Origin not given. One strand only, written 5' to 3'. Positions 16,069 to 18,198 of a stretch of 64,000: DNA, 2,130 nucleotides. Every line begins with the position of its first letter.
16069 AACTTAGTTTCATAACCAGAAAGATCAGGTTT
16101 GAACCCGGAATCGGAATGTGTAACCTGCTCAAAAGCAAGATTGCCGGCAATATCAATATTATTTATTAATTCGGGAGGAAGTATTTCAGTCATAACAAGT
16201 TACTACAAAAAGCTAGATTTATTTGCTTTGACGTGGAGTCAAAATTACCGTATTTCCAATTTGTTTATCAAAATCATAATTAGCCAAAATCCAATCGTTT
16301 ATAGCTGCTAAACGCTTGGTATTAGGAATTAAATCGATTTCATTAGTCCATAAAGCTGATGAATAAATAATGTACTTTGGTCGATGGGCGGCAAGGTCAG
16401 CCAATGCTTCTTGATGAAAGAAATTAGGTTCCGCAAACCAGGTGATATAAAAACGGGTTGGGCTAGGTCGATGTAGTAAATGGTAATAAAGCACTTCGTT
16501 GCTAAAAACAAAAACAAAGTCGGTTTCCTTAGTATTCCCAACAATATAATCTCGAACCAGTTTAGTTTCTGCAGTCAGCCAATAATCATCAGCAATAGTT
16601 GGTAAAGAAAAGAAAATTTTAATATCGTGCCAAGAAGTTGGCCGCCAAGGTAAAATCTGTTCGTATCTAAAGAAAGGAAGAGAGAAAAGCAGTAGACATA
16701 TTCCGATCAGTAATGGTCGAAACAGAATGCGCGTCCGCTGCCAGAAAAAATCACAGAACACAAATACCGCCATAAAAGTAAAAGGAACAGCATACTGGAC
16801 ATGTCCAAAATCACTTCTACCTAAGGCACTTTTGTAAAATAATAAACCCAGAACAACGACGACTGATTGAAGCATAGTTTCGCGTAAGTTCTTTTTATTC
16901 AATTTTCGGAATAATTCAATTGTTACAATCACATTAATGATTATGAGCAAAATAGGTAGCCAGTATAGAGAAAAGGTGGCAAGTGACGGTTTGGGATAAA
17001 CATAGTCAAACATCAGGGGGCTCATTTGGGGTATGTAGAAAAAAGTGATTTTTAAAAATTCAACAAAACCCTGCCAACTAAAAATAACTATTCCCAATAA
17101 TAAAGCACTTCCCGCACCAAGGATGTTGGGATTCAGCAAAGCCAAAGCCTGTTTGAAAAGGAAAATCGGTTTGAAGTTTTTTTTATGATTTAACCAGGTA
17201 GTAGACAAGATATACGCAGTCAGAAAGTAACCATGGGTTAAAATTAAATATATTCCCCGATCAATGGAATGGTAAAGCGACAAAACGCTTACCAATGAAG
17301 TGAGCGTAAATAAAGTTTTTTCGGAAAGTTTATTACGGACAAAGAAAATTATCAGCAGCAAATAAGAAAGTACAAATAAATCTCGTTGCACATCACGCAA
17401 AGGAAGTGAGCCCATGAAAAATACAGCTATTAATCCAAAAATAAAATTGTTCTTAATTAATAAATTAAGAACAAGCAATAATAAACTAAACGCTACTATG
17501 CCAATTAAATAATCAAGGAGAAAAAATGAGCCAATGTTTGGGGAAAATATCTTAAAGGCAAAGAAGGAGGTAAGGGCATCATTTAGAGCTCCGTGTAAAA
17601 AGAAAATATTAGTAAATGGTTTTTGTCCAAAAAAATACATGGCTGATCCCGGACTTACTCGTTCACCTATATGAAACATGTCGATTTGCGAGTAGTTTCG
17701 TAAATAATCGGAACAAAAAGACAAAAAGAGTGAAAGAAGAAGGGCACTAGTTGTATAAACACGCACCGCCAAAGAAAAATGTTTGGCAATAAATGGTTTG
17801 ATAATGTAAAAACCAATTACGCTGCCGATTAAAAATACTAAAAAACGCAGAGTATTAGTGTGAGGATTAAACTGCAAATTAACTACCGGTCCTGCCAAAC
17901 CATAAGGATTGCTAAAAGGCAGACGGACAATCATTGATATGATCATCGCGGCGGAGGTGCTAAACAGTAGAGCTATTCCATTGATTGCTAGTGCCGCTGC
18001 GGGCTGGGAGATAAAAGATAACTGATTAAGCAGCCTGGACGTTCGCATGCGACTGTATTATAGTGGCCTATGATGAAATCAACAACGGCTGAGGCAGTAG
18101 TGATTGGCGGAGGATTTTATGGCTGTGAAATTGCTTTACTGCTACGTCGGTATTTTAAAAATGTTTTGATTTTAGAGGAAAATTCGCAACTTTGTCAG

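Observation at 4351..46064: Very large mosaic surface-glycan locus that combines a Wzx/Wzy-type and an ABC-transporter-dependent pathway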

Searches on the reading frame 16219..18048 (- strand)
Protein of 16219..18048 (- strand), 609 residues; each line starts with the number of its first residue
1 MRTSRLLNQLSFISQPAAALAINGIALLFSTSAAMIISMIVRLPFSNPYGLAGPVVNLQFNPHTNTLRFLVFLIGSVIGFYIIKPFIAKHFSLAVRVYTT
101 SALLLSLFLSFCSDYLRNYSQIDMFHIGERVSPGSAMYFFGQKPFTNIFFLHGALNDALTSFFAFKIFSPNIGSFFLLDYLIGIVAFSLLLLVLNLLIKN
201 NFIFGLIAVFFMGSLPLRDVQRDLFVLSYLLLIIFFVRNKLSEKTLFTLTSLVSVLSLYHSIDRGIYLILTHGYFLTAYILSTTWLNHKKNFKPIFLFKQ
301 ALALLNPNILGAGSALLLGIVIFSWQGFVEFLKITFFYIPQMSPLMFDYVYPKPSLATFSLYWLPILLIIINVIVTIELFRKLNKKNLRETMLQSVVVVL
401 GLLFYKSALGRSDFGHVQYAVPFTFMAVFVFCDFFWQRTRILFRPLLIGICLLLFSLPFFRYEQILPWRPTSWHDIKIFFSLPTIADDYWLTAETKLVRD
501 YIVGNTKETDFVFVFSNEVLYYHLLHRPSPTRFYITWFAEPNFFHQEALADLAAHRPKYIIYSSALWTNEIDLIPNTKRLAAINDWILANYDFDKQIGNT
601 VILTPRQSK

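Call 5: search_protein_families(library=pfam, proteins=[window:16219-18048:-], max_evalue=0.001)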
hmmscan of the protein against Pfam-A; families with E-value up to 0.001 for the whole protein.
window:16219-18048:- (609 aa): 0 families

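Call 13: search_protein_families(library=ncbifam, proteins=[window:16219-18048:-], max_evalue=0.01)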
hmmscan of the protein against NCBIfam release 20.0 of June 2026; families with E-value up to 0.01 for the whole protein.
window:16219-18048:- (609 aa): 0 families

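Call 19: search_solved_structures(query=window:16219-18048:-, max_evalue=1)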
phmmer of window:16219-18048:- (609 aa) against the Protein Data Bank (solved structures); distinct sequences matched with E-value up to 1: 2.
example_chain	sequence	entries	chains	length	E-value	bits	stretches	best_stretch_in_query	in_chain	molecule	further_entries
6giq_U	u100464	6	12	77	0.16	13.9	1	297-353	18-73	BJ4_G0023510.mRNA.1.CDS.1 | Cytochrome b-c1 complex subunit 10 | CYTOCHROME B-C1 COMPLEX SUBUNIT 10; SYNONYM: COMPLEX III SUBUNIT 10,COMPLEX III SUBUNIT XI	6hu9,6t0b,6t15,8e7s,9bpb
9etz_J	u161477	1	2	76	0.17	13.8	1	298-353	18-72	Cytochrome b-c1 complex subunit 10, mitochondrial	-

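Call 23: search_protein_families(library=pfam, proteins=[window:16219-18048:-], max_evalue=5)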
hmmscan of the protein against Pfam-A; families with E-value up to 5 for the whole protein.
window:16219-18048:- (609 aa): 1 family
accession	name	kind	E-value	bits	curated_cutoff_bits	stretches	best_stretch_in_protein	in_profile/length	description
PF03918.19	CcmH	-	0.27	10.9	25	1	351-390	89-128/143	Cytochrome C biogenesis protein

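Call 24: find_homologous_proteins(query=window:16219-18048:-, max_evalue=0.001)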
Query window:16219-18048:- (609 aa): 2 proteins with E <= 0.001 among 8000 candidates.
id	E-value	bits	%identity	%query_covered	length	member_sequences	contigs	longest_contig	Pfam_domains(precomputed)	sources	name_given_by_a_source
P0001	0.0e+0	1343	100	100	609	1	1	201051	-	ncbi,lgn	-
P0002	5.2e-146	506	45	93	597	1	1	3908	-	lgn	-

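Call 25: find_encoding_contigs(protein=P0001, flank=1000, max_places=3)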
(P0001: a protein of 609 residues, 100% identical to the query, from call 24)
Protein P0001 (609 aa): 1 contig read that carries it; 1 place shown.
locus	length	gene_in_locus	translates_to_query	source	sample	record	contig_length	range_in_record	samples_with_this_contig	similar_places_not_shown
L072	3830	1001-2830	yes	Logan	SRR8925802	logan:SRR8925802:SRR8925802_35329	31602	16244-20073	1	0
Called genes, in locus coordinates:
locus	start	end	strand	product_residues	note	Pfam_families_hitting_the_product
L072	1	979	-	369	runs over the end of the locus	PF00070:Pyr_redox (faint), PF01266:DAO, PF07992:Pyr_redox_2 (faint)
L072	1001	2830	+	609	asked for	-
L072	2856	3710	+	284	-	-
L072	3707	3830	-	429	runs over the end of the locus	PF01943:Polysacc_synt, PF13440:Polysacc_synt_3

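Call 26: find_encoding_contigs(protein=P0002, flank=10000, max_places=3)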
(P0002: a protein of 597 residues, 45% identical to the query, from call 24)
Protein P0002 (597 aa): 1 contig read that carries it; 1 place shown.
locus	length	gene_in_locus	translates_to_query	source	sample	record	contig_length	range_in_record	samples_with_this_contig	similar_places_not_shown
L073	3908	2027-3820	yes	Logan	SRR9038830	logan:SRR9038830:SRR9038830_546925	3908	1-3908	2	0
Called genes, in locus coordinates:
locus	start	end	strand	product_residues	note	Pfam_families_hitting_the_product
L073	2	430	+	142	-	?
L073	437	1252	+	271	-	PF01261:AP_endonuc_2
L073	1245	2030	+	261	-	PF00535:Glycos_transf_2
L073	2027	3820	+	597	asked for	-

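Call 36: search_protein_representatives(alignment_id=A1)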
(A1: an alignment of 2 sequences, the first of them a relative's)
Query: 2 sequences, 614 profile positions. Proteins with E-value up to 0.001 (for the whole library): 1163; up to 1e-10: 544; up to 1e-30: 167. The best 150 are listed.
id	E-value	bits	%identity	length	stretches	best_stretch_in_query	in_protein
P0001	0.0e+00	1178.1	-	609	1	1-614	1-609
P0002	0.0e+00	1152.5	-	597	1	1-609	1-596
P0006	1.2e-134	467.0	-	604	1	21-609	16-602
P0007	4.5e-131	455.2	-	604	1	17-607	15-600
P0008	5.4e-124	431.8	-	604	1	24-607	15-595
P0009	1.7e-123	430.1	-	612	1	14-609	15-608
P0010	6.5e-123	428.2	-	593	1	18-609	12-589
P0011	1.1e-116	407.6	-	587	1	25-609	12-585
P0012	1.7e-116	407.0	-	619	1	9-609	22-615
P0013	6.4e-115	401.8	-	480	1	124-609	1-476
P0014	7.7e-115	401.5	-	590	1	25-609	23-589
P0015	1.2e-111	391.0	-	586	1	20-608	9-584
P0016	1.1e-92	328.3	-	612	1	18-608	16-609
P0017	2.4e-92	327.3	-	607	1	16-609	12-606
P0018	6.6e-88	312.6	-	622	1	24-609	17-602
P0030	4.5e-70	253.7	-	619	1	23-609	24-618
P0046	2.3e-57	211.7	-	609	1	13-609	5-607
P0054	2.8e-48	181.7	-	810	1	16-597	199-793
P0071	3.4e-44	168.2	-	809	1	19-604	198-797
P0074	8.5e-44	166.9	-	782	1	31-597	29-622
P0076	2.6e-43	165.3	-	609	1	21-609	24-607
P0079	5.3e-43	164.3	-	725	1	37-596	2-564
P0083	1.7e-42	162.6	-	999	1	23-603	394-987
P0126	9.2e-36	140.4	-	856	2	122-603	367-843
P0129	1.7e-35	139.5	-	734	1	97-608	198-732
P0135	3.7e-35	138.4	-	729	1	21-598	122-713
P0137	5.1e-35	137.9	-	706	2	122-602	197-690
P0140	9.2e-35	137.1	-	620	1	18-610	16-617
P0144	2.4e-33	132.4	-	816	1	35-604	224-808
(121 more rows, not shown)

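Call 38: search_solved_structures(query=A2, max_evalue=10, show_alignments=2)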
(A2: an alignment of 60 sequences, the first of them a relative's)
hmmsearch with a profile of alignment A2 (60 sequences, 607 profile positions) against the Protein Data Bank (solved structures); distinct sequences matched with E-value up to 10: 7.
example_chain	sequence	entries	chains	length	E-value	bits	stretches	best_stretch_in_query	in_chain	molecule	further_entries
6uzv_K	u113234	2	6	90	0.54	11.8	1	246-320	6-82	Photosystem I reaction center subunit PsaK 2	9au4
2crq_A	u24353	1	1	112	0.76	11.3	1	569-600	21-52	mitochondrial translational initiation factor 3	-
4kt0_K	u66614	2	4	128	0.97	10.9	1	245-315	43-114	Photosystem I reaction center subunit PsaK | Photosystem I reaction center subunit VIII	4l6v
5oy0_K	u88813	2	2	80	1.1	10.8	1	254-315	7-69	Photosystem I reaction center subunit PsaK 2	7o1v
5oy0_8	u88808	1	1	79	1.1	10.8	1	255-315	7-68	Photosystem I reaction center subunit PsaK 2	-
5oy0_k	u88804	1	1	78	1.1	10.7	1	255-315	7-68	Photosystem I reaction center subunit PsaK 2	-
7blz_K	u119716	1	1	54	1.4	10.5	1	391-427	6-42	PSI-K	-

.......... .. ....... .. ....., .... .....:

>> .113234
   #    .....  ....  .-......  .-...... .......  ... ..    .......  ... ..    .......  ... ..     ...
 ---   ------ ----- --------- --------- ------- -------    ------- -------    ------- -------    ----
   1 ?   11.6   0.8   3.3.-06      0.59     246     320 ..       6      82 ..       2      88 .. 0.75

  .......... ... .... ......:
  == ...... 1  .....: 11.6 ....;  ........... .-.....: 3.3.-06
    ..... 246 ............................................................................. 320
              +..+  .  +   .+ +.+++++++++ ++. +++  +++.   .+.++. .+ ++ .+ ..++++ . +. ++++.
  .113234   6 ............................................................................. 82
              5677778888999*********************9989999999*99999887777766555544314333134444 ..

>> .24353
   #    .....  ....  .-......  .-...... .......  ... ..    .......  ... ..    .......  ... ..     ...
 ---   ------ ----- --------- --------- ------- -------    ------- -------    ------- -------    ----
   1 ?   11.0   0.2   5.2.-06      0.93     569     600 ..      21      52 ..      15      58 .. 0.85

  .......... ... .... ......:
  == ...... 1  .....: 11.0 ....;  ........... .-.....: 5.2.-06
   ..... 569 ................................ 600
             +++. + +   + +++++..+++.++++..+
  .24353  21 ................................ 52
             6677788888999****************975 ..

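Call 39: search_protein_families(library=pfam, alignment_id=A2, max_evalue=0.01)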
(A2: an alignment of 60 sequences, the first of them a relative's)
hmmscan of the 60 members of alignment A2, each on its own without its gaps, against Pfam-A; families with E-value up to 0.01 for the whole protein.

A. member 1, P0001 (609 aa): 0 families

B. families by the number of members that match (of 60 scanned): 1 family
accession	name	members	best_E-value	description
PF13231.12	PMT_2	1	0.0081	Dolichyl-phosphate-mannose-protein mannosyltransferase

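Call 49: predict_structure(alignment_id=A2)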
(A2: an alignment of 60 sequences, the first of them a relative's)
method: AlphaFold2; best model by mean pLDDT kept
length: 609 residues; sequences in the alignment: 60
mean_pLDDT: 93.5   pTM: 0.91
mean pLDDT of the five models: 93.5, 92.7, 90.3, 88.1, 87.0
residues with pLDDT >= 90: 517; 70-90: 77; 50-70: 3; < 50: 12
segments of 3 or more residues with pLDDT < 50: 1-12
pLDDT, mean of each block of 10 residues (from residue 1): 45 68 86 89 92 91 94 96 88 89 94 93 97 98 96 95 98 98 98 97 94 93 97 97 98 98 97 97 89 89 96 98 96 95 91 95 97 97 92 97 94 92 98 93 90 95 84 93 98 98 98 98 98 97 97 98 95 95 98 98 90
secondary structure, 60 per line:
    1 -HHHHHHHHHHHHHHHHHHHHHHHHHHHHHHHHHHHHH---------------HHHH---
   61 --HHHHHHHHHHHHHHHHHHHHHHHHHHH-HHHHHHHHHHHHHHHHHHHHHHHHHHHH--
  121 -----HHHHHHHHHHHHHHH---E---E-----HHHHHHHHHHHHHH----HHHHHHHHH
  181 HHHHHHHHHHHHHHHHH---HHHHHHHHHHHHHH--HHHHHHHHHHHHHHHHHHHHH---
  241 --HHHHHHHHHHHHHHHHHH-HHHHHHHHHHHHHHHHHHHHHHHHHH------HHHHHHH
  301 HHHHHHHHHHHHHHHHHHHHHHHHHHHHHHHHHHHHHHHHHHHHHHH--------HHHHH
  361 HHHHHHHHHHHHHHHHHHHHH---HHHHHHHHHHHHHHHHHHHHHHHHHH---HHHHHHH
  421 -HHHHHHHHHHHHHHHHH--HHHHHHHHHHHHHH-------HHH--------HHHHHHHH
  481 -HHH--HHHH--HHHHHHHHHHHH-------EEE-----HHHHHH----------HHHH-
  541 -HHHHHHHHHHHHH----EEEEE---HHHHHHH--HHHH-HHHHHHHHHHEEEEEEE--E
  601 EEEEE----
elements in order: H2-38 H54-57 H63-89 H91-118 H126-140 H154-167 H172-197 H201-214 H217-237 H243-260 H262-287 H294-347 H356-381 H385-410 H414-420 H422-438 H441-454 H473-480 H487-490 H493-504 E512-514 H520-525 H536-539 H542-554 E559-563 H567-573 H576-579 H581-590 E591-597 E600-605

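Call 72: find_encoding_contigs(protein=P0006, flank=6000, max_places=3)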
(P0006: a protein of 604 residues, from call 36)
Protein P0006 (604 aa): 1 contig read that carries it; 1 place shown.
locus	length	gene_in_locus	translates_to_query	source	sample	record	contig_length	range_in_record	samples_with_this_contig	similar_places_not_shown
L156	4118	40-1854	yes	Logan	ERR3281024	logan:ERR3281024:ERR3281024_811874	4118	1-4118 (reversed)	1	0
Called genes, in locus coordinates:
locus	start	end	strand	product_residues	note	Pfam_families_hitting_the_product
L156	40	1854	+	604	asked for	-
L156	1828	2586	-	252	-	PF08241:Methyltransf_11, PF13489:Methyltransf_23 (weak), PF13847:Methyltransf_31 (weak), PF08242:Methyltransf_12 (faint)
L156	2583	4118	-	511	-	?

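Call 73: search_protein_families(library=pfam, proteins=[P0054, P0071, P0083, P0126, P0129, P0135, P0137, P0144, P0074, P0079], max_evalue=0.001)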
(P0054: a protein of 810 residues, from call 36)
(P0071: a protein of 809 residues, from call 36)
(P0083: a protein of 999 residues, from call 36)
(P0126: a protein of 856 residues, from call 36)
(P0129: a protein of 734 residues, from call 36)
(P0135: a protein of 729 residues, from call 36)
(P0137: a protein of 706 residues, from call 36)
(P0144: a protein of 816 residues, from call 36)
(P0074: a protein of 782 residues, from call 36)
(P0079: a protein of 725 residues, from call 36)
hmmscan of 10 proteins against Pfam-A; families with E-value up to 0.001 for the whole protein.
P0054 (810 aa): 0 families

P0071 (809 aa): 0 families

P0083 (999 aa): 0 families

P0126 (856 aa): 0 families

P0129 (734 aa): 0 families

P0135 (729 aa): 0 families

P0137 (706 aa): 0 families

P0144 (816 aa): 0 families

P0074 (782 aa): 0 families

P0079 (725 aa): 0 families

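Call 74: find_encoding_contigs(protein=P0016, flank=6000, max_places=2)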
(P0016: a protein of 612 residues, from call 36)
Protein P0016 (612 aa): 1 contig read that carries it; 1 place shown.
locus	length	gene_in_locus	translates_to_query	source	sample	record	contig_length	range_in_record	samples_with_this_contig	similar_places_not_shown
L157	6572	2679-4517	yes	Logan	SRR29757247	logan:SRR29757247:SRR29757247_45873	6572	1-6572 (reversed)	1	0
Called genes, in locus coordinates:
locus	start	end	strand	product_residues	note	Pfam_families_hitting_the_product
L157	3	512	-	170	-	?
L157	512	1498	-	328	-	-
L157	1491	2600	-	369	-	PF01266:DAO, PF07992:Pyr_redox_2 (faint), PF13450:NAD_binding_8 (weak)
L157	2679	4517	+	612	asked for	-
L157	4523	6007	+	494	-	PF09913:DUF2142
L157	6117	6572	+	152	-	?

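Call 75: find_encoding_contigs(protein=P0030, flank=6000, max_places=2)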
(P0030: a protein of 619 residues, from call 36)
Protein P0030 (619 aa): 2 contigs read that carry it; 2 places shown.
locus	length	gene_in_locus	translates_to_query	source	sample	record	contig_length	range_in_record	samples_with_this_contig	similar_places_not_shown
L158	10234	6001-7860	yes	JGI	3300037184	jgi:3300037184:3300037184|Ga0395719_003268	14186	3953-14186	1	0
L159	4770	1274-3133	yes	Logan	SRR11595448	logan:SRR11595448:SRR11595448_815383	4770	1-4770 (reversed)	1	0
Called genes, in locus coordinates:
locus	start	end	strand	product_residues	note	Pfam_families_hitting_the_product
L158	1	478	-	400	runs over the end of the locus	-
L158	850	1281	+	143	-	PF04138:GtrA_DPMS_TM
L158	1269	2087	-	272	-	PF01261:AP_endonuc_2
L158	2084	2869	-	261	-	PF01370:Epimerase (faint)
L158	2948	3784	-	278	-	PF00535:Glycos_transf_2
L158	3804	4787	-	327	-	PF00535:Glycos_transf_2 (faint)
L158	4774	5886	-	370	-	PF00070:Pyr_redox (faint), PF01266:DAO, PF07992:Pyr_redox_2 (faint), PF13450:NAD_binding_8 (weak)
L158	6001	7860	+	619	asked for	-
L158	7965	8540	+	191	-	-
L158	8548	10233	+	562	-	?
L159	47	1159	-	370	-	PF00070:Pyr_redox (faint), PF01266:DAO, PF07992:Pyr_redox_2 (faint), PF13450:NAD_binding_8 (weak)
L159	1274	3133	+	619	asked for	-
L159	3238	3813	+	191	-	-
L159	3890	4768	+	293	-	?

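Call 90: find_encoding_contigs(protein=P0046, flank=7000, max_places=2)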
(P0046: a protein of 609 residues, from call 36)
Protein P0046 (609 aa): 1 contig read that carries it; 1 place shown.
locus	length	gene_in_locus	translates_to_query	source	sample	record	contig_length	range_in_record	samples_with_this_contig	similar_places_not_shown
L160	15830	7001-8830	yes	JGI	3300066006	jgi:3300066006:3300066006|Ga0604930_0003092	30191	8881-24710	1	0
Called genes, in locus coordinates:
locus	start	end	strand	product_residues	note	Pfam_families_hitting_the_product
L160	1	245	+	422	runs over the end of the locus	PF21374:WsaF_N, PF22772:WsaF_C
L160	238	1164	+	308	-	PF01073:3Beta_HSD, PF01370:Epimerase, PF04321:RmlD_sub_bind, PF05368:NmrA, PF13460:NAD_binding_10, PF16363:GDP_Man_Dehyd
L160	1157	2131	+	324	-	PF00535:Glycos_transf_2, PF10111:Glyco_tranf_2_2 (weak), PF13641:Glyco_tranf_2_3 (weak)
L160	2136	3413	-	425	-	PF00005:ABC_tran, PF14524:Wzt_C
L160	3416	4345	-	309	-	PF01061:ABC2_membrane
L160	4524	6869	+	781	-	-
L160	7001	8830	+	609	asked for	-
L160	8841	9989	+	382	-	PF01266:DAO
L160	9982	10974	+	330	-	PF00535:Glycos_transf_2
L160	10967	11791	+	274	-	PF00535:Glycos_transf_2 (weak)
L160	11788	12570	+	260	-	-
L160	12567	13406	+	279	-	PF01261:AP_endonuc_2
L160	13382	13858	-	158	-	PF04138:GtrA_DPMS_TM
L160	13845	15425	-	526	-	PF09913:DUF2142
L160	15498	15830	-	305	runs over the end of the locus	PF13641:Glyco_tranf_2_3 (faint), PF00535:Glycos_transf_2, PF12804:NTP_transf_3 (weak)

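Call 91: find_encoding_contigs(protein=P0076, flank=7000, max_places=2)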
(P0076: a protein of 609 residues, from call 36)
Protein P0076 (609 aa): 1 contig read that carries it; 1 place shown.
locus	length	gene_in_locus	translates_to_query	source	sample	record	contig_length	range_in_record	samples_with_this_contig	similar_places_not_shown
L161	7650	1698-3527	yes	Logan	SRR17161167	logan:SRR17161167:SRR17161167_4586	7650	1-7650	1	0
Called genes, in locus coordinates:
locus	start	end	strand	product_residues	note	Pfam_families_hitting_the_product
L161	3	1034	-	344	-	?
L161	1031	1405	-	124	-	-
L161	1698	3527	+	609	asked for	-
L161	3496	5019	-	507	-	PF09913:DUF2142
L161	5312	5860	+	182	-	PF04138:GtrA_DPMS_TM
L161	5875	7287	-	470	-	PF00908:dTDP_sugar_isom, PF01370:Epimerase, PF04321:RmlD_sub_bind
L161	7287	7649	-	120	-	?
